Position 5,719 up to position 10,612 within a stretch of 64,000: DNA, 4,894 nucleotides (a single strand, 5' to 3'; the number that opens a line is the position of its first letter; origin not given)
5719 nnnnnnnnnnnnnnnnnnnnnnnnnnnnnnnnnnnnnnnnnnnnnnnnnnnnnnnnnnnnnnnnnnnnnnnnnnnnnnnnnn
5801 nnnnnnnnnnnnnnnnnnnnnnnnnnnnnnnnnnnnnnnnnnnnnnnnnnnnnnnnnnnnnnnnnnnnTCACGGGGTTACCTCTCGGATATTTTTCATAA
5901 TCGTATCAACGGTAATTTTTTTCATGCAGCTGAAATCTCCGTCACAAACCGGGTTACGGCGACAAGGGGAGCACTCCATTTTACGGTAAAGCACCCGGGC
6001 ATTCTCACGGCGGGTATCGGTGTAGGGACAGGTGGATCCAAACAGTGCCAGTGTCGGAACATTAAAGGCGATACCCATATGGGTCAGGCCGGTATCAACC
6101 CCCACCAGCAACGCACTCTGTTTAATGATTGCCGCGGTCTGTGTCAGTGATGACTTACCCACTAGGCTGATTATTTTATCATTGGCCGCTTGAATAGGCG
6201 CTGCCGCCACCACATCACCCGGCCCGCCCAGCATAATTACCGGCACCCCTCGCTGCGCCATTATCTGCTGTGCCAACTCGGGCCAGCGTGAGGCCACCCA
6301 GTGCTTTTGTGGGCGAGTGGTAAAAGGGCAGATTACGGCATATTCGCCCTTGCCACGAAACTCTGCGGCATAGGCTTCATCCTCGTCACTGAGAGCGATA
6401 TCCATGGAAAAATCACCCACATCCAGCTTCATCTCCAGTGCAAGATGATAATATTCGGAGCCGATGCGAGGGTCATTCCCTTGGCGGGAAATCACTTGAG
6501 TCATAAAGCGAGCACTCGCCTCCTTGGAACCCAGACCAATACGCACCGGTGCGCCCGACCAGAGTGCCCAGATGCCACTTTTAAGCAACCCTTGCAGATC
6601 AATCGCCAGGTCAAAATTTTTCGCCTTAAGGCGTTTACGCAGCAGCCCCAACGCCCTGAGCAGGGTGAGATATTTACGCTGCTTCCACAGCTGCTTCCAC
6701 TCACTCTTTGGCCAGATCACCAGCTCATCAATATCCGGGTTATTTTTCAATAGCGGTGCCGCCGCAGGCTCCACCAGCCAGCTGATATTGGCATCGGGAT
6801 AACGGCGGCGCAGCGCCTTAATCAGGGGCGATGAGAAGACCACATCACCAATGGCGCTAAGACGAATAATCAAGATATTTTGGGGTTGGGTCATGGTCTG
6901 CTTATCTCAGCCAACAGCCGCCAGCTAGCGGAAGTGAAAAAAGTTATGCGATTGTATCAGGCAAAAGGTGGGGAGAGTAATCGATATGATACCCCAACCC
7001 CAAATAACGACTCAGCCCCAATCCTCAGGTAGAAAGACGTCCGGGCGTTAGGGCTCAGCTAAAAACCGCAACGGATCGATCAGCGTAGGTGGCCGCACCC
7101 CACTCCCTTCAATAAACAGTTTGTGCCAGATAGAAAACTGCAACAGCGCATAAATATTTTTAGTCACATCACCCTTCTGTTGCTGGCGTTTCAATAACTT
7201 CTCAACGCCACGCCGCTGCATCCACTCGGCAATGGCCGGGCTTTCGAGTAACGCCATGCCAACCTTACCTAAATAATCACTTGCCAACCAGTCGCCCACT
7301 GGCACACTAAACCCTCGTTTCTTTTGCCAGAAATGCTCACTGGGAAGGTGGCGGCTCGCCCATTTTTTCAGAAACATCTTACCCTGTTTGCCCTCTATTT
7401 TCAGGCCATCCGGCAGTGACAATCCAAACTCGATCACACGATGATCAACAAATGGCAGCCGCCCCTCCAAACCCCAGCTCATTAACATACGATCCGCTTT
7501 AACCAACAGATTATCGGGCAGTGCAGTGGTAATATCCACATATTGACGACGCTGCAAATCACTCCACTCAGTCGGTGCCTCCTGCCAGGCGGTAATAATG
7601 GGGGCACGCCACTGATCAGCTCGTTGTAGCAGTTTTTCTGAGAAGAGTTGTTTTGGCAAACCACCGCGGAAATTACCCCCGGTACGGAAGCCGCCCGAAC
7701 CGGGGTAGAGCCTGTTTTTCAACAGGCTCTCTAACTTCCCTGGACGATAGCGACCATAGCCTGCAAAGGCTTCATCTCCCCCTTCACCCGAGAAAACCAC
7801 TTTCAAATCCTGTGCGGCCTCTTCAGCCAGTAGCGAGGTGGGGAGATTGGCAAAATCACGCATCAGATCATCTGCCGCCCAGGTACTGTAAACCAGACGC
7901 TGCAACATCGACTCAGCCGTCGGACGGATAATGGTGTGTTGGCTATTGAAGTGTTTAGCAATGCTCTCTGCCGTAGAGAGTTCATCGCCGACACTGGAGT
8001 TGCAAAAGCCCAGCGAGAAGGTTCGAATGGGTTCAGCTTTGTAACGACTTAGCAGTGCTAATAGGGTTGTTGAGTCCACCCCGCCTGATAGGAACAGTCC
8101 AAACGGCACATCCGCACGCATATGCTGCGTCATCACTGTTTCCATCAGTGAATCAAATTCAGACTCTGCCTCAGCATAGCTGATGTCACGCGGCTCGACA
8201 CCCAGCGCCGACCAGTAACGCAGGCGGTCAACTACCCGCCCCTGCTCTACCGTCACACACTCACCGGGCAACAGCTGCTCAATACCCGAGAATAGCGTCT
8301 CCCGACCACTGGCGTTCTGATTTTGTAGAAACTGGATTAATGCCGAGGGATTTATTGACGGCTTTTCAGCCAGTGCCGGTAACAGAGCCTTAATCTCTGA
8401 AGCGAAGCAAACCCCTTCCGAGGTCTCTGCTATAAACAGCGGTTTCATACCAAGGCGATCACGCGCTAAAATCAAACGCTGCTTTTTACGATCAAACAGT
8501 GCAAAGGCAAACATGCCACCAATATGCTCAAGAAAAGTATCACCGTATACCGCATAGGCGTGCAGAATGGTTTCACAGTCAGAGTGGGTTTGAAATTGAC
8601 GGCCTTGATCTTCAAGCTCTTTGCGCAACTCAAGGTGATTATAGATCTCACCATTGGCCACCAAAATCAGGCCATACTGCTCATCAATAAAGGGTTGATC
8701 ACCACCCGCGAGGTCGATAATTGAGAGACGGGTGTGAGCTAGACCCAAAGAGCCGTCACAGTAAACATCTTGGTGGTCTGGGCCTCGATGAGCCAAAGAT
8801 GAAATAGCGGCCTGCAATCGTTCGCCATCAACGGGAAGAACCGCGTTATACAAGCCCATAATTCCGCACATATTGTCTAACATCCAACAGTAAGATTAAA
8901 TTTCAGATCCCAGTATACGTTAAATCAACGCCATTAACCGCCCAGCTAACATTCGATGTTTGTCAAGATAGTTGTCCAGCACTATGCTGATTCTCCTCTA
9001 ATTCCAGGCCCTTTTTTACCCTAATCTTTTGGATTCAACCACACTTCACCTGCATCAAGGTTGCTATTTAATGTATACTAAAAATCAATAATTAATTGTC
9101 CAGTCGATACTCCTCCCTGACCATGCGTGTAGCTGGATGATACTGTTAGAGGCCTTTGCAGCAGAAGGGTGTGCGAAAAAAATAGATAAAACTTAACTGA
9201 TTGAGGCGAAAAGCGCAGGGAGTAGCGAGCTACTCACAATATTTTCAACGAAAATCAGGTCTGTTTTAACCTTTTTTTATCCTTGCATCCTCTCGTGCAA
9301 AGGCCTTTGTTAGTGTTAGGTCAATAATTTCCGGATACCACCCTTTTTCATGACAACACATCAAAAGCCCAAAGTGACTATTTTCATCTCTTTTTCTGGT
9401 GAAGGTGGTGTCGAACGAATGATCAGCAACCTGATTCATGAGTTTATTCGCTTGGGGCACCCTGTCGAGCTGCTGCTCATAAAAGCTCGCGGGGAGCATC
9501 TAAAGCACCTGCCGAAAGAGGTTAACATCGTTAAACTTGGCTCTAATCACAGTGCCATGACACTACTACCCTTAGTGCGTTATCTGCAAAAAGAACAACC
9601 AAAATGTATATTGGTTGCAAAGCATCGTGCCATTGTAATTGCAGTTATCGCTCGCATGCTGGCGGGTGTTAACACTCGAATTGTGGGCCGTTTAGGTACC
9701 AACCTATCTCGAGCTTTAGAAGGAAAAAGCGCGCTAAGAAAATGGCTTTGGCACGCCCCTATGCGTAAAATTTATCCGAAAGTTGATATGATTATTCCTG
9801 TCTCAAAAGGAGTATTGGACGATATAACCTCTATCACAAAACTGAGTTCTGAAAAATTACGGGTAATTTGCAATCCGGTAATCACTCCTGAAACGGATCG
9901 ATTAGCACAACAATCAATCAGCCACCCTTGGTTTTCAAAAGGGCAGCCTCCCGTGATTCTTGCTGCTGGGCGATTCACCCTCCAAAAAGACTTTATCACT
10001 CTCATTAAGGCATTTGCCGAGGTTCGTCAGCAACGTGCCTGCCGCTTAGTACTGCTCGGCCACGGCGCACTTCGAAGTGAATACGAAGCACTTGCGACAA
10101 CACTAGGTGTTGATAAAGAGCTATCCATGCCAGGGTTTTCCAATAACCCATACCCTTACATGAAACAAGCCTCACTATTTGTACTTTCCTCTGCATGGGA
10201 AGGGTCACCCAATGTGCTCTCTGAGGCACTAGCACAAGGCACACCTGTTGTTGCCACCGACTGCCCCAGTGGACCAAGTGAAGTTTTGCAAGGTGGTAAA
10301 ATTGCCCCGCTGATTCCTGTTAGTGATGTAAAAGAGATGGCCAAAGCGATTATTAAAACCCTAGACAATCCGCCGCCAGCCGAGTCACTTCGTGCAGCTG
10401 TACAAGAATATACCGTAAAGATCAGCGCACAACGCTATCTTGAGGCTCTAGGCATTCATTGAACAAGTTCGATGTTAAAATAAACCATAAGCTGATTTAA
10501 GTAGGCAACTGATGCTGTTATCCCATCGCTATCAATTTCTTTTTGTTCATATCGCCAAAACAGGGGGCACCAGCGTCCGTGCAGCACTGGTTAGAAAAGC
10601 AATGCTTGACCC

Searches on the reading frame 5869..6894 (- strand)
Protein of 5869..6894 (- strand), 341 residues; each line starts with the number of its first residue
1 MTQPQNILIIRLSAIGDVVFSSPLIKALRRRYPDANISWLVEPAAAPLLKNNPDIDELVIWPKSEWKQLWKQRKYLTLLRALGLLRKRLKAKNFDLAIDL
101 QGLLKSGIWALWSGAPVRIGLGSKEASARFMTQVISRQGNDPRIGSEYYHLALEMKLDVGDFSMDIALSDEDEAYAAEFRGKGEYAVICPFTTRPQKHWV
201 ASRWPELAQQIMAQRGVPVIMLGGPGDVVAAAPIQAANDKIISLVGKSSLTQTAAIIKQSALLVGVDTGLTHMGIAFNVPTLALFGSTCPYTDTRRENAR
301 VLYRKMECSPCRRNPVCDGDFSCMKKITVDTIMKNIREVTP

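Call 6: search_protein_families(library=ncbifam, proteins=[window:5869-6894:-], max_evalue=1e-10)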
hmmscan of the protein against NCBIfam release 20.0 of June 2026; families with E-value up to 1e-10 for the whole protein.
window:5869-6894:- (341 aa): 6 families
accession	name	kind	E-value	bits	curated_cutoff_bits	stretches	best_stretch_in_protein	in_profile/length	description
TIGR02193.1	heptsyl_trn_I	equivalog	1.3e-50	172.4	185.3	1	6-338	1-318/320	lipopolysaccharide heptosyltransferase I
TIGR02195.1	heptsyl_trn_II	equivalog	2.5e-36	125.5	134.6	1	6-339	1-337/339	lipopolysaccharide heptosyltransferase II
TIGR02201.1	heptsyl_trn_III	equivalog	8.7e-31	107.2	170.2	1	7-288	2-289/344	putative lipopolysaccharide heptosyltransferase III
NF008204.0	PRK10964.1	equivalog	3.8e-27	95.3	437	1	6-290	2-284/322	lipopolysaccharide heptosyltransferase RfaC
NF007742.0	PRK10422.1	equivalog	1.2e-24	86.9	467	1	3-288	4-291/352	lipopolysaccharide core heptosyltransferase RfaQ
NF008162.0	PRK10916.1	equivalog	3.1e-20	72.7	569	1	6-337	2-340/348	ADP-heptose--LPS heptosyltransferase RfaF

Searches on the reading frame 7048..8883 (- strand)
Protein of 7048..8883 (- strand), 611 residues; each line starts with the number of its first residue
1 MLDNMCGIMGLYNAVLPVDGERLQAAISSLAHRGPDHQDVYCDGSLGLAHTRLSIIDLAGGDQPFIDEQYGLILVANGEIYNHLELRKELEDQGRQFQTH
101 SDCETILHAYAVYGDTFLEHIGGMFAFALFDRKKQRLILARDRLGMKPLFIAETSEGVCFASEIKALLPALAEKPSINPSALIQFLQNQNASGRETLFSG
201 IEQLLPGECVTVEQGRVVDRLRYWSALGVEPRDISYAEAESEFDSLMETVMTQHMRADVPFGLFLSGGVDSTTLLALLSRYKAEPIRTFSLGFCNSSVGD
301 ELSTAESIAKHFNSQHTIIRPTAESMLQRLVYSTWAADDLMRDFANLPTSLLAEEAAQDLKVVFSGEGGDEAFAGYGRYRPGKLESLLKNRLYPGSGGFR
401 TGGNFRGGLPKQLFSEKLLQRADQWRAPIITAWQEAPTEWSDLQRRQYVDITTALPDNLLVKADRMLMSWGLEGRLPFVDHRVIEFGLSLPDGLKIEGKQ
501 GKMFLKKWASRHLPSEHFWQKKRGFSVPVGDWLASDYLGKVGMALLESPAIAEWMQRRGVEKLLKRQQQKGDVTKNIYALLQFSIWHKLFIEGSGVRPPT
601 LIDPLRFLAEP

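Call 4: search_protein_families(library=pfam, proteins=[window:7048-8883:-], max_evalue=0.01)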
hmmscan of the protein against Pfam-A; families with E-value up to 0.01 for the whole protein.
window:7048-8883:- (611 aa): 4 families
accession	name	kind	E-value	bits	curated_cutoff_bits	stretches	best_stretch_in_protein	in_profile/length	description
PF00733.27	Asn_synthase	-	1.3e-81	275.4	21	1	243-588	2-354/354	Asparagine synthase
PF13537.11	GATase_7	-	6.6e-46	155.8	25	1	50-168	1-122/123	Glutamine amidotransferase domain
PF13522.11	GATase_6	-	3.5e-39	134.2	27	1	35-163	1-130/130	Glutamine amidotransferase domain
PF12481.13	DUF3700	-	0.00053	20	27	1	115-163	123-171/228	Aluminium induced protein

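Call 5: search_protein_families(library=ncbifam, proteins=[window:7048-8883:-], max_evalue=0.01)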
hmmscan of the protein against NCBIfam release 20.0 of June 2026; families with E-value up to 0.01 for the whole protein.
window:7048-8883:- (611 aa): 10 families
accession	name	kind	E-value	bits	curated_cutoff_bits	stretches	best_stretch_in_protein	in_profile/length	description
TIGR03108.1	eps_aminotran_1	hypoth_equivalog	1.2e-129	433.8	816.9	2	5-392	1-390/628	XrtA/PEP-CTERM system amidotransferase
TIGR01536.1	asn_synth_AEB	equivalog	5.6e-126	421.6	267.1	1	6-525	1-517/517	asparagine synthase (glutamine-hydrolyzing)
TIGR03104.1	trio_amidotrans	equivalog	6.6e-104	348.3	570.1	1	5-570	1-567/589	N-acetylglutaminylglutamine amidotransferase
NF006949.0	PRK09431.1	equivalog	3.9e-87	293.1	499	2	5-377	1-359/554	asparagine synthase B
NF033535.1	lass_lactam_cya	exception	9.2e-63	212.8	525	2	5-374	1-377/668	lasso peptide isopeptide bond-forming cyclase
NF033561.1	macrolact_Ik_Al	subfamily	2.6e-14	52.7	300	1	126-371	82-329/561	albusnodin/ikarugamycin family macrolactam cyclase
TIGR01134.1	purF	equivalog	3.9e-14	52.8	350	1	44-185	64-217/432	amidophosphoribosyltransferase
NF001484.0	PRK00331.1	subfamily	2.1e-11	42.9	381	1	24-172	48-203/601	isomerizing glutamine--fructose-6-phosphate transaminase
TIGR01135.1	glmS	equivalog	3.2e-11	42.4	418.05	1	42-171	62-201/607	glutamine--fructose-6-phosphate transaminase (isomerizing)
TIGR00364.1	TIGR00364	equivalog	0.0034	17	150.3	1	264-320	4-58/201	7-cyano-7-deazaguanine synthase QueC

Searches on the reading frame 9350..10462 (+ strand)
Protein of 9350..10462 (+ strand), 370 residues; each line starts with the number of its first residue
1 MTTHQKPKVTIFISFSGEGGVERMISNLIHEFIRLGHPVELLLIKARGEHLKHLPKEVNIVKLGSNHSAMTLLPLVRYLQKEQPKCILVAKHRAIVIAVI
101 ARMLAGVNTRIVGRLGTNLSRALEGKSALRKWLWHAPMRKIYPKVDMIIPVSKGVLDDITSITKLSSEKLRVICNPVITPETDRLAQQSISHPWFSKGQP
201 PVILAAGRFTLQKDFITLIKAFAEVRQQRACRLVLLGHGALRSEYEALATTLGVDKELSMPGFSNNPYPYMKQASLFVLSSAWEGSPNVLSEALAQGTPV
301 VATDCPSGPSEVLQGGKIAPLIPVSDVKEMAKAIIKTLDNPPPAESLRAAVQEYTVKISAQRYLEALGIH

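Call 4: search_protein_families(library=pfam, proteins=[window:9350-10462:+], max_evalue=0.01)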
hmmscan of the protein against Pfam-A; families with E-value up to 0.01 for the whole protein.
window:9350-10462:+ (370 aa): 6 families
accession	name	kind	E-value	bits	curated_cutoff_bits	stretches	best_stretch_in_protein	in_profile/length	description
PF00534.26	Glycos_transf_1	-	4.5e-31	108.1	26.4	1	194-350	9-168/172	Glycosyl transferases group 1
PF13692.12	Glyco_trans_1_4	-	1e-29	104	27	1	201-340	2-142/142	Glycosyl transferases group 1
PF13439.12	Glyco_transf_4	-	1.2e-13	51.8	28.5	1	19-177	2-166/170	Glycosyltransferase Family 4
PF13579.12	Glyco_trans_4_4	-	6.7e-11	43.2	29.7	1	19-175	1-157/158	Glycosyl transferase 4-like domain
PF20706.3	GT4-conflict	-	1.9e-06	27.6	26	1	177-350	176-367/385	Family 4 Glycosyltransferase in conflict systems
PF13524.12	Glyco_trans_1_2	-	0.0074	16.7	25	0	286-354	63-128/144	Glycosyl transferase-like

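Call 5: search_protein_families(library=ncbifam, proteins=[window:9350-10462:+], max_evalue=0.01)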
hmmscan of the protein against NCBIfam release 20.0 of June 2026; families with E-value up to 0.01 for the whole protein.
window:9350-10462:+ (370 aa): 28 families (the best 25 are shown)
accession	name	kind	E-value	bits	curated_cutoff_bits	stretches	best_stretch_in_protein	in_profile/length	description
NF050063.1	ProtGlycPglJ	equivalog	1.7e-39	136.1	500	1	8-341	3-333/363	N-acetylgalactosamine-N,N'-diacetylbacillosaminyl-diphospho-undecaprenol 4-alpha-N-acetylgalactosaminyltransferase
TIGR03088.1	stp2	hypoth_equivalog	2.3e-36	125.6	409.05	1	18-341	13-339/374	TIGR03088 family PEP-CTERM/XrtA system glycosyltransferase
NF007396.0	PRK09922.1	equivalog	1.1e-24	87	385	1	14-342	11-328/361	lipopolysaccharide 1,6-galactosyltransferase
TIGR03999.1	thiol_BshA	equivalog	1.8e-19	69.9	273.7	1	144-355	144-353/375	N-acetyl-alpha-D-glucosaminyl L-malate synthase BshA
NF047880.1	glyco_SdgA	exception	1.3e-15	57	800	1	203-341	318-457/488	serine-aspartate repeat adhesin O-glycosyltransferase SdgA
NF041876.1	EPS_EpsE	equivalog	2.9e-15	56.4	400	1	181-352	196-373/389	exopolysaccharide biosynthesis GT4 family glycosyltransferase EpsE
NF011726.0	PRK15179.1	equivalog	7.6e-13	47.6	733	1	226-348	544-667/694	Vi polysaccharide biosynthesis protein TviE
NF012034.0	PRK15490.1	equivalog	1.5e-12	46.7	813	1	85-306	282-505/578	Vi polysaccharide biosynthesis glycosyltransferase TviE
TIGR04047.1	MSMEG_0565_glyc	hypoth_equivalog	1.6e-12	47.3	259.85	1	172-365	163-369/373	MSMEG_0565 family glycosyltransferase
TIGR04157.1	glyco_rSAM_CFB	subfamily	6.8e-12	45.1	400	1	139-337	164-363/406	TIGR04157 family glycosyltransferase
NF050056.1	ProtGlycPglH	equivalog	1.1e-09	37.8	600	1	200-342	179-321/354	GalNAc-alpha-(1->4)-GalNAc-alpha-(1->3)-diNAcBac-PP-undecaprenol alpha-1,4-N-acetyl-D-galactosaminyltransferase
TIGR04005.1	wcaL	equivalog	1.7e-09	37.1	537.6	1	136-335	166-365/406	colanic acid biosynthesis glycosyltransferase WcaL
NF047684.1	TeichurnBiosyTuaC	equivalog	2.4e-09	36.6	550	1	202-345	221-359/391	teichuronic acid biosynthesis protein TuaC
TIGR02149.1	glgA_Coryne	subfamily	3e-09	36.5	302.4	1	142-351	142-366/391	glycogen synthase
TIGR04348.1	TIGR04348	equivalog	2.2e-08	33.5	300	1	207-359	144-296/310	selenoneine biosynthesis selenosugar synthase SenB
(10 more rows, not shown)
